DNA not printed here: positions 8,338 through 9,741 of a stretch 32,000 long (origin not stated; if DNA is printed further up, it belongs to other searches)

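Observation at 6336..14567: Uncharacterised glycosylation locus: TPR-GT41, TIGR03032/DUF4915 and a six-module fusion enzyme, placed back-to-back with the giant surface-protein gene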

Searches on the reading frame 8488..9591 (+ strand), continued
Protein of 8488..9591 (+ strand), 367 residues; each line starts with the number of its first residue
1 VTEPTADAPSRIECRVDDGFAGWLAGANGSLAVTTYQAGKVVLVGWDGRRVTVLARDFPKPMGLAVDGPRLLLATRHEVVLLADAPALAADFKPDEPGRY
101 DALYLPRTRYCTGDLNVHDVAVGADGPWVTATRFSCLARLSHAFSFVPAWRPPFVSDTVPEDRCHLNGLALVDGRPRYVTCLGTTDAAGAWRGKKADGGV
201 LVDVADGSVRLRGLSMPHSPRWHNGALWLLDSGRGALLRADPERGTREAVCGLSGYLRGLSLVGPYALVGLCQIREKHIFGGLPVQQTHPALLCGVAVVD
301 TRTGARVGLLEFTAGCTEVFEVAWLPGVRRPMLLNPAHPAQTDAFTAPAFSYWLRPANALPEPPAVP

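Call 24: search_protein_families(library=pfam, proteins=[L025:7949-11080:+, L026:5813-11065:+, L036:7889-11008:+, L056:8033-11044:+, L080:4584-7565:+, L037:9911-12259:+, L064:9929-12349:+, L045:9977-12682:+, L035:8837-11044:+, L029:9101-11041:+], max_evalue=0.0001)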
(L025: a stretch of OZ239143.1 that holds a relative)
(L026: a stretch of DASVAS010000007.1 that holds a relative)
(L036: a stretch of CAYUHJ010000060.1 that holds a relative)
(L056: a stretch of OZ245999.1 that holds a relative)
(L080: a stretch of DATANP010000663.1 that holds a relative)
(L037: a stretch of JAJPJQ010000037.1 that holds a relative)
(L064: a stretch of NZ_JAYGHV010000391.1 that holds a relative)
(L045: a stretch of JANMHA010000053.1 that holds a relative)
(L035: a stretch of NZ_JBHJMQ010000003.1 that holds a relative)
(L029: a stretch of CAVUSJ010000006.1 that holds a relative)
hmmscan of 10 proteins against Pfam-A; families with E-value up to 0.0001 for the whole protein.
L025:7949-11080:+ (1043 aa): 4 families
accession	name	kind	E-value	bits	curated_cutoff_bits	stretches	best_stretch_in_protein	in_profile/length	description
PF16261.11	DUF4915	-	8.2e-124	413.4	35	1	702-1013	3-315/316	Domain of unknown function (DUF4915)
PF13469.12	Sulfotransfer_3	-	2.6e-24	87.1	27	1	393-614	1-215/216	Sulfotransferase family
PF05118.21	Asp_Arg_Hydrox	-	1.2e-15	58.2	22.6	1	75-178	52-154/157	Aspartyl/Asparaginyl beta-hydroxylase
PF00685.33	Sulfotransfer_1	-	4.4e-05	23.5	22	1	392-614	2-184/255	Sulfotransferase domain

L026:5813-11065:+ (1750 aa): 3 families
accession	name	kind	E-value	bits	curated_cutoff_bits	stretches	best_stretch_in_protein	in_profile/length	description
PF16261.11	DUF4915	-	9.4e-126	419.7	35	1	1415-1726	3-315/316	Domain of unknown function (DUF4915)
PF13469.12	Sulfotransfer_3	-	2.2e-26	93.9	27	1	1109-1331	1-215/216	Sulfotransferase family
PF05118.21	Asp_Arg_Hydrox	-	4.9e-11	43.2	22.6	1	837-939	50-154/157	Aspartyl/Asparaginyl beta-hydroxylase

L036:7889-11008:+ (1039 aa): 3 families
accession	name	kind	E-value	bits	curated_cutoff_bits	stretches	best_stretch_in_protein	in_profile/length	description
PF16261.11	DUF4915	-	1.6e-129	432.1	35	1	695-1008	3-315/316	Domain of unknown function (DUF4915)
PF13469.12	Sulfotransfer_3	-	7.8e-27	95.4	27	1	381-603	1-215/216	Sulfotransferase family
PF05118.21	Asp_Arg_Hydrox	-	1.7e-10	41.4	22.6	1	72-173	51-154/157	Aspartyl/Asparaginyl beta-hydroxylase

L056:8033-11044:+ (1003 aa): 4 families
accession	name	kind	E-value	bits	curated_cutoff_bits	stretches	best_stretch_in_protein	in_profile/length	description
PF16261.11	DUF4915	-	3.8e-131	437.5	35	1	652-965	2-316/316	Domain of unknown function (DUF4915)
PF13469.12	Sulfotransfer_3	-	2.8e-28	100.1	27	1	344-567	1-215/216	Sulfotransferase family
PF05118.21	Asp_Arg_Hydrox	-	1.9e-15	57.5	22.6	1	65-167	50-154/157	Aspartyl/Asparaginyl beta-hydroxylase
PF00685.33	Sulfotransfer_1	-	2.8e-07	30.6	22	1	343-572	2-190/255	Sulfotransferase domain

L080:4584-7565:+ (993 aa): 4 families
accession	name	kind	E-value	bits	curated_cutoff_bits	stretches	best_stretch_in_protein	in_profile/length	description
PF16261.11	DUF4915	-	3.8e-128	427.6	35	1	643-955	2-315/316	Domain of unknown function (DUF4915)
PF13469.12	Sulfotransfer_3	-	5.7e-30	105.6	27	1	336-560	1-215/216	Sulfotransferase family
PF05118.21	Asp_Arg_Hydrox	-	1.2e-12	48.4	22.6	1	63-166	48-153/157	Aspartyl/Asparaginyl beta-hydroxylase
PF00685.33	Sulfotransfer_1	-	1.2e-08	35.2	22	1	335-558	2-182/255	Sulfotransferase domain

L037:9911-12259:+ (782 aa): 18 families
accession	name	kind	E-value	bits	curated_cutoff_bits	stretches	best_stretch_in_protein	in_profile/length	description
PF16261.11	DUF4915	-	2.3e-131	438.2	35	1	20-334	2-316/316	Domain of unknown function (DUF4915)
PF13414.12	TPR_11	-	8.3e-26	89.8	26.8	3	374-413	1-40/42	TPR repeat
PF00515.34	TPR_1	-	5e-21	74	27.8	2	435-468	1-34/34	Tetratricopeptide repeat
PF07719.23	TPR_2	-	8.5e-21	72.8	27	2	435-468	1-34/34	Tetratricopeptide repeat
PF13432.12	TPR_16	-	3.2e-20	72.7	32.7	2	410-469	6-65/65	Tetratricopeptide repeat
PF13181.12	TPR_8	-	1.9e-16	59.2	25.7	0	370-399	4-33/34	Tetratricopeptide repeat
PF13431.12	TPR_17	-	3.7e-16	58.4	24.4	1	457-487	1-31/34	Tetratricopeptide repeat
PF14559.12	TPR_19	-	6.5e-14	52.4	25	2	378-439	2-62/68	Tetratricopeptide repeat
PF13428.12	TPR_14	-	4.1e-13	49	23.5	1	436-476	2-42/44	Tetratricopeptide repeat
PF13371.12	TPR_9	-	1.4e-11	44.7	35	1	444-493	4-53/73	Tetratricopeptide repeat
PF24575.1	TPR_Slam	-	2.8e-10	41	35.2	1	371-421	51-101/104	Surface lipoprotein assembly modifier, N-terminal TPR repeats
PF13424.12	TPR_12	-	2.1e-08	34.7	30.1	1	403-465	5-75/77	Tetratricopeptide repeat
PF23914.1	TPR_CcmH_CycH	-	2.3e-07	31.2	42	1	379-466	62-152/158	Cytochrome c-type biogenesis protein H TPR domain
PF12895.13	ANAPC3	-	9.8e-07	29.4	27.2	1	414-492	2-79/82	Anaphase-promoting complex, cyclosome, subunit 3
PF13174.12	TPR_6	-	1.4e-06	29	26.3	0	403-432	2-31/33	Tetratricopeptide repeat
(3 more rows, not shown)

L064:9929-12349:+ (806 aa): 17 families
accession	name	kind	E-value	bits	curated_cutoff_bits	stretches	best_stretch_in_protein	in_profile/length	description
PF16261.11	DUF4915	-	1.7e-133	445.2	35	1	14-326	2-315/316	Domain of unknown function (DUF4915)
PF00515.34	TPR_1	-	6.6e-27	92.6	27.8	3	443-476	1-34/34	Tetratricopeptide repeat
PF07719.23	TPR_2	-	1.1e-24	84.9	27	3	443-475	1-33/34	Tetratricopeptide repeat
PF13414.12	TPR_11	-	2.4e-22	78.8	26.8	2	386-421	5-40/42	TPR repeat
PF13431.12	TPR_17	-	4.1e-22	77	24.4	2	432-463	2-33/34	Tetratricopeptide repeat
PF13181.12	TPR_8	-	1.1e-18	66.1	25.7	1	443-475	1-33/34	Tetratricopeptide repeat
PF14559.12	TPR_19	-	8.1e-17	61.8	25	1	389-447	5-62/68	Tetratricopeptide repeat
PF13432.12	TPR_16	-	9.1e-16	58.4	32.7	2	380-429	2-51/65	Tetratricopeptide repeat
PF13424.12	TPR_12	-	5.8e-13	49.3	30.1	1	386-439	14-75/77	Tetratricopeptide repeat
PF13371.12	TPR_9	-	2e-10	40.9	35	1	416-479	2-65/73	Tetratricopeptide repeat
PF13428.12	TPR_14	-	7.9e-10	38.9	23.5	0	410-450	2-42/44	Tetratricopeptide repeat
PF24575.1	TPR_Slam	-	2.8e-09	37.8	35.2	0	450-492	54-96/104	Surface lipoprotein assembly modifier, N-terminal TPR repeats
PF12895.13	ANAPC3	-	1.4e-07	32.2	27.2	0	373-434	21-81/82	Anaphase-promoting complex, cyclosome, subunit 3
PF13174.12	TPR_6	-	1.5e-07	32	26.3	0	411-441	2-32/33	Tetratricopeptide repeat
PF23914.1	TPR_CcmH_CycH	-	3.4e-07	30.7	42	1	382-474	57-152/158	Cytochrome c-type biogenesis protein H TPR domain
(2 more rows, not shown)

L045:9977-12682:+ (901 aa): 5 families
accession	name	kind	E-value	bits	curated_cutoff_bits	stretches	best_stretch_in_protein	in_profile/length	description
PF16261.11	DUF4915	-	4.3e-121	404.4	35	1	24-333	2-315/316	Domain of unknown function (DUF4915)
PF13844.12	Glyco_transf_41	-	7.1e-23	81.1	25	2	694-877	353-536/543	Glycosyl transferase family 41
PF07719.23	TPR_2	-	1.7e-07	31.2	27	0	419-450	2-33/34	Tetratricopeptide repeat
PF00515.34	TPR_1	-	3.9e-06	26.9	27.8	0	387-417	4-34/34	Tetratricopeptide repeat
PF13414.12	TPR_11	-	5.1e-05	23.3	26.8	0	391-432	1-42/42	TPR repeat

L035:8837-11044:+ (735 aa): 1 family
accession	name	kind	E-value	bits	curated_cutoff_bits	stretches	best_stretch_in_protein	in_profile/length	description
PF16261.11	DUF4915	-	3e-129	431.2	35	1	388-701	2-316/316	Domain of unknown function (DUF4915)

L029:9101-11041:+ (646 aa): 2 families
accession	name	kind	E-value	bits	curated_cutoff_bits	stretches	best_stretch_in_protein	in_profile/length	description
PF16261.11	DUF4915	-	1.4e-125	419.2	35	1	311-624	1-315/316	Domain of unknown function (DUF4915)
PF13469.12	Sulfotransfer_3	-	1.8e-18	68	27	1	20-239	1-215/216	Sulfotransferase family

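Call 25: predict_structure(alignment_id=A1)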
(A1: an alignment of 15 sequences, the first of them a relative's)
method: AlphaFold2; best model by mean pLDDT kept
length: 367 residues; sequences in the alignment: 15
mean_pLDDT: 86.3   pTM: 0.87
mean pLDDT of the five models: 86.3, 83.2, 82.9, 82.3, 72.3
residues with pLDDT >= 90: 238; 70-90: 75; 50-70: 26; < 50: 28
segments of 3 or more residues with pLDDT < 50: 1-7, 346-364
pLDDT, mean of each block of 10 residues (from residue 1): 45 95 96 93 93 91 93 94 84 65 89 90 94 91 92 73 81 97 81 87 96 96 96 98 94 97 98 82 90 97 98 94 95 80 54 44 49
secondary structure, 60 per line:
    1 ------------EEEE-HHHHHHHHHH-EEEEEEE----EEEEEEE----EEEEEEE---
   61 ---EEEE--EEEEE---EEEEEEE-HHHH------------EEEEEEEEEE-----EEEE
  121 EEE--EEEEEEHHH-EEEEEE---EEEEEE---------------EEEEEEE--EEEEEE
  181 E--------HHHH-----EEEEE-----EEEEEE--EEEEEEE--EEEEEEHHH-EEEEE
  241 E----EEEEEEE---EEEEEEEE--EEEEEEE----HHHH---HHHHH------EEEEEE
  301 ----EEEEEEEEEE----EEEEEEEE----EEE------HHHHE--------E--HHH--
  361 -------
elements in order: E13-16 H18-27 E29-35 E40-46 E51-57 E64-67 E70-74 E78-84 H86-89 E102-111 E117-123 E126-131 E136-141 E145-150 E166-172 E175-181 H190-193 E199-203 E209-214 E217-223 E226-231 E236-241 E246-252 E256-263 E266-272 H277-280 H284-288 E295-300 E305-314 E319-326 E331-333 H340-343

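Call 28: fold_search(model_id=the predicted structure, library=pdb)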
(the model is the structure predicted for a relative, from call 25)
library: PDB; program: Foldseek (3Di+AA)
matches with E <= 10: 1177; with E <= 0.001: 450
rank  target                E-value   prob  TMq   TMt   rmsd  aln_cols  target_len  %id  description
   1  7on7_A                2.4e-09  1.00  0.49  0.63   6.3       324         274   15  Crystal structure of the computationally designed SAKe6BE-L2 protein (released 2022-12-14)
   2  7ona                  8.9e-09  1.00  0.47  0.59   7.4       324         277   15  Crystal structure of the computationally designed SAKe6AC protein (released 2022-12-14)
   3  6i39                  1.0e-08  1.00  0.49  0.69   6.0       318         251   16  Crystal structure of v31Pizza6-AYW, a circularly permuted designer protein (released 2019-11-20)
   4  8pjs                  1.2e-08  1.00  0.47  0.60   7.4       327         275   13  Crystal structure of the computationally designed SAKe6CEref protein (released 2024-07-10)
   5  7op4                  2.5e-08  1.00  0.49  0.62   7.0       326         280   14  Crystal structure of the computationally designed SAKe6BE-3HH protein (released 2022-12-14)
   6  7on7_B                3.3e-08  1.00  0.48  0.62   6.3       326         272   14  Crystal structure of the computationally designed SAKe6BE-L2 protein (released 2022-12-14)
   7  9j7g_C                4.1e-08  1.00  0.46  0.58   7.5       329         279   14  Crystal strcuture of Keap1_compound_8 (released 2025-06-25)
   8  7opu                  4.3e-08  1.00  0.50  0.62   7.0       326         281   13  Self-assembled crystal structure of the computationally designed SAKe6BE-3HH protein (released 2022-12-14)
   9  8pjz_B                5.4e-08  1.00  0.49  0.61   6.9       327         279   13  Crystal structure of the computationally designed SAKe6EEtal protein (released 2024-07-10)
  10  7djl_C                5.7e-08  1.00  0.42  0.34  11.2       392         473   12  Structure of four truncated and mutated forms of quenching protein (released 2022-06-08)
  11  8pjw_A                6.0e-08  1.00  0.48  0.60   7.2       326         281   14  Crystal structure of the computationally designed SAKe6FE protein (released 2024-07-10)
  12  8s9p_B                6.3e-08  1.00  0.51  0.22   5.1       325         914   13  1:1:1 agrin/LRP4/MuSK complex (released 2023-05-17)
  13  7pvp                  7.4e-08  1.00  0.47  0.59   7.3       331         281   14  Crystal structure of the SAKe6BC designer protein (released 2023-01-18)
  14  7djm                  7.8e-08  1.00  0.43  0.36  11.1       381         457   11  Structure of four truncated and mutated forms of quenching protein (released 2022-06-08)
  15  7ong                  8.8e-08  1.00  0.50  0.60   7.1       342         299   13  Crystal structure of the computationally designed SAKe6BE-L1 protein (released 2022-12-14)
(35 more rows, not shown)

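Call 30: find_encoding_contigs(protein=P0007, flank=10000, max_places=3)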
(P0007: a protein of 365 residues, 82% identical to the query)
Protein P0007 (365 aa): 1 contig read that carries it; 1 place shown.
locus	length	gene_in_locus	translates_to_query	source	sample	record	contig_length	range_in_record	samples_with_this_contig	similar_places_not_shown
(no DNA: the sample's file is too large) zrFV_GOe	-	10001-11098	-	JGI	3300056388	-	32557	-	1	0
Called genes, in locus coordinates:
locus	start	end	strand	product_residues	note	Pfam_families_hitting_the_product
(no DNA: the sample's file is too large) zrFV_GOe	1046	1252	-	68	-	PF01381:HTH_3 (weak)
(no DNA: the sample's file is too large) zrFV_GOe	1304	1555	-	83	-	-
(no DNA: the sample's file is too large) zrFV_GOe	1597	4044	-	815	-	PF12965:DUF3854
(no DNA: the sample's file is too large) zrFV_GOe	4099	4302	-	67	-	PF12728:HTH_17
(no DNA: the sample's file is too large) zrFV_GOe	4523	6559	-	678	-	PF06508:QueC (faint)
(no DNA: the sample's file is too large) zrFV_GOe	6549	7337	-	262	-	-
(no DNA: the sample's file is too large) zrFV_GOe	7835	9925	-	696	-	PF07719:TPR_2 (faint), PF13414:TPR_11 (faint), PF13424:TPR_12 (faint), PF13428:TPR_14 (faint), PF14559:TPR_19 (faint), PF00515:TPR_1 (faint), PF13432:TPR_16, PF13844:Glyco_transf_41, +2 more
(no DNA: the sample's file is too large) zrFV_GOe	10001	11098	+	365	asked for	PF16261:DUF4915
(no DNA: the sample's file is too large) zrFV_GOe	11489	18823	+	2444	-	PF05593:RHS_repeat (weak), PF25023:TEN_YD-shell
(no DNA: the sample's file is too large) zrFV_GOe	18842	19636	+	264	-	-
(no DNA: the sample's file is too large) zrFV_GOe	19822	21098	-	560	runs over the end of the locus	-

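Call 31: find_encoding_contigs(protein=P0012, flank=10000, max_places=3)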
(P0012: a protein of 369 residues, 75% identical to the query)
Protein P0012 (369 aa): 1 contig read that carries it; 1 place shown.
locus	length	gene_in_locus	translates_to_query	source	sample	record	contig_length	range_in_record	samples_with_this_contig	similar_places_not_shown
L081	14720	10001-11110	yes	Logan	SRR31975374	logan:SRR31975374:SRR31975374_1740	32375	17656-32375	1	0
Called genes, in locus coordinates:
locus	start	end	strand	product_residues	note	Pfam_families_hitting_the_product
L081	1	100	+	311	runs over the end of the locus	-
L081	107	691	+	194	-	-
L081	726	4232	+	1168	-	PF04465:DUF499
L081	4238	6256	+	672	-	-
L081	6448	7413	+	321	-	PF13551:HTH_29 (weak), PF13565:HTH_32, PF13592:HTH_33, PF13358:DDE_3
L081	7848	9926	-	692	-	PF00515:TPR_1 (faint), PF07719:TPR_2 (faint), PF13424:TPR_12 (weak), PF13424:TPR_12 (weak), PF13432:TPR_16 (weak), PF14559:TPR_19, PF13432:TPR_16 (weak), PF13844:Glyco_transf_41, +13 more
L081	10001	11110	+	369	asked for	PF16261:DUF4915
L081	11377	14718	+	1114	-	?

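Call 32: find_encoding_contigs(protein=P0014, flank=10000, max_places=3)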
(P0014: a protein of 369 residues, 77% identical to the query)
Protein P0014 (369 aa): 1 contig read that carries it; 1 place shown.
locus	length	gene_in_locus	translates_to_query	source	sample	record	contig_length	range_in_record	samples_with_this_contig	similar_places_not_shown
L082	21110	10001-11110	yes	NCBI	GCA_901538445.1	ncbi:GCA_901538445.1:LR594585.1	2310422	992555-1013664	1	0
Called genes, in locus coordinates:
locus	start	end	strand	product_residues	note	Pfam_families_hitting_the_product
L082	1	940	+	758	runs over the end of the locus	PF13598:DUF4139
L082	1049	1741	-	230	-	PF25182:NonGDSL, PF00657:Lipase_GDSL, PF04311:DUF459, PF13472:Lipase_GDSL_2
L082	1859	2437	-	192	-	PF06439:3keto-disac_hyd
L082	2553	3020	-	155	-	PF15891:Nuc_deoxyri_tr2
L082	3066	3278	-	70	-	-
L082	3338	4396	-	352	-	-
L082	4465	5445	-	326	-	-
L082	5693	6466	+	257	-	PF01144:CoA_trans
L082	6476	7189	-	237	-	-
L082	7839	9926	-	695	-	PF00515:TPR_1 (faint), PF07721:TPR_4 (faint), PF12895:ANAPC3 (faint), PF13424:TPR_12 (weak), PF07719:TPR_2 (weak), PF13432:TPR_16, PF13414:TPR_11 (weak), PF13844:Glyco_transf_41, +7 more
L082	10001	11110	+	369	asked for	PF16261:DUF4915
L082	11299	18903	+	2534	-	PF05593:RHS_repeat (faint), PF25023:TEN_YD-shell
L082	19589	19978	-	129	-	-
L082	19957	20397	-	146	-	PF13340:DUF4096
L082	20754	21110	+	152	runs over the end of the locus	-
